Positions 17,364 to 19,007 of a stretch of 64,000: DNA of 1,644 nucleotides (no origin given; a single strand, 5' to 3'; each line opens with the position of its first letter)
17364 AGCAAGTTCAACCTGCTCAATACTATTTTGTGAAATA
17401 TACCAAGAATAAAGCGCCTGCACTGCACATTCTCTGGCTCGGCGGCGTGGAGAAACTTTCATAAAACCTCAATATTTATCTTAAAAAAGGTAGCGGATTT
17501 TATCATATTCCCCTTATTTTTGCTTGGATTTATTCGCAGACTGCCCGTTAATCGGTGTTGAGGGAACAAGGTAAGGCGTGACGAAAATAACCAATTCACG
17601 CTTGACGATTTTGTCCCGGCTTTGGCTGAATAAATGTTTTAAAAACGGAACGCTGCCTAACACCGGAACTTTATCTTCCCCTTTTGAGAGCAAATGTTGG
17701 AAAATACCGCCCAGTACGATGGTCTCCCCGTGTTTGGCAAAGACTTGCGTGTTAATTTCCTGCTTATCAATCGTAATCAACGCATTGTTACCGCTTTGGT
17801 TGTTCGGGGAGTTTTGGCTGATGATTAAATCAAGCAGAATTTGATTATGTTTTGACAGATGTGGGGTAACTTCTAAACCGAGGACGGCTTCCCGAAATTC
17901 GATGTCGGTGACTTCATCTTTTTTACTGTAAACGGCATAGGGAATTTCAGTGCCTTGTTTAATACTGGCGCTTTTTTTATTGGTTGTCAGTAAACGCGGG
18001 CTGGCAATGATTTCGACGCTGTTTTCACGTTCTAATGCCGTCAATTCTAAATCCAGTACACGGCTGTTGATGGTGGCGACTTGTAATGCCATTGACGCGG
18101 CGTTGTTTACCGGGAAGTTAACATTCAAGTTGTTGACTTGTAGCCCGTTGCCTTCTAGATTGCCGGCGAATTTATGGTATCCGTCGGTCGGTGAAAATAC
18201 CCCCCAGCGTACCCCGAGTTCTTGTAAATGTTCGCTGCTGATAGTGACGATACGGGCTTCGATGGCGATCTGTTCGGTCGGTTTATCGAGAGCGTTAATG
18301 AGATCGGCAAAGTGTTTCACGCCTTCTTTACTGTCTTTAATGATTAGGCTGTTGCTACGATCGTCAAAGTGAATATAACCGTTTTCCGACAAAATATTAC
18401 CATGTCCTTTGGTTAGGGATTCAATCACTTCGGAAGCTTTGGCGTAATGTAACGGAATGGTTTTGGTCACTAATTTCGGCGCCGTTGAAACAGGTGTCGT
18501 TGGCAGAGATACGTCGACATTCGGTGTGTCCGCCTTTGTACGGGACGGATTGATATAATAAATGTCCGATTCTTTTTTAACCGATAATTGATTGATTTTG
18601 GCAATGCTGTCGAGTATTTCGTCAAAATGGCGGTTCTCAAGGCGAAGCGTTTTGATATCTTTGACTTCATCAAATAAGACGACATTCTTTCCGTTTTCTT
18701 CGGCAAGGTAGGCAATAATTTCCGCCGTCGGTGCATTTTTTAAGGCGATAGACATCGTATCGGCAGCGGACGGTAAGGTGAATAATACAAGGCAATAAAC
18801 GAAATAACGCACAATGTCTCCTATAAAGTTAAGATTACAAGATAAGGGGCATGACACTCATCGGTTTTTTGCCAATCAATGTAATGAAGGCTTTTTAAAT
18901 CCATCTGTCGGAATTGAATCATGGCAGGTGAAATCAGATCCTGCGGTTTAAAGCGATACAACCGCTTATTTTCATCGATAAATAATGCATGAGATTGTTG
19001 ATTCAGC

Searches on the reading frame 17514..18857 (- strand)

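Call 40: search_protein_families(library=ncbifam, proteins=[window:17514-18857:-], max_evalue=1e-10)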
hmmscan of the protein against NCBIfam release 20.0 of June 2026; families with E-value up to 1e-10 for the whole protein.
window:17514-18857:- (447 aa): 8 families
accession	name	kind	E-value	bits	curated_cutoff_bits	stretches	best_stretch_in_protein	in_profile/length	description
NF010083.0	PRK13568.1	equivalog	3.2e-117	391.9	554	1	28-431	21-417/419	DNA uptake porin HofQ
TIGR02515.1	IV_pilus_PilQ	subfamily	1.3e-109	367.1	284.35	1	34-431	3-427/428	type IV pilus secretin PilQ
NF007851.2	PRK10560.1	exception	1.6e-83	280.9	598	1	27-432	16-410/412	DNA uptake porin HofQ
TIGR02517.1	type_II_gspD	equivalog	9.4e-56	189.5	351.35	1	156-432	297-591/600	type II secretion system secretin GspD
TIGR02516.1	type_III_yscC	equivalog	1e-39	136.4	238.45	1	156-431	195-461/463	type III secretion system outer membrane ring subunit SctC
TIGR02519.1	pilus_MshL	equivalog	9.7e-28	97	250.2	1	170-430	9-289/290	pilus (MSHA type) biogenesis protein MshL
NF011873.0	PRK15346.1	equivalog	1.5e-27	96.5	524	1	157-416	233-479/499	EscC/YscC/HrcC family type III secretion system outer membrane ring protein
NF042912.1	Amuc_1098_fam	equivalog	6.7e-21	74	750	1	364-431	729-796/805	Amuc_1098 family type IV pilus outer membrane protein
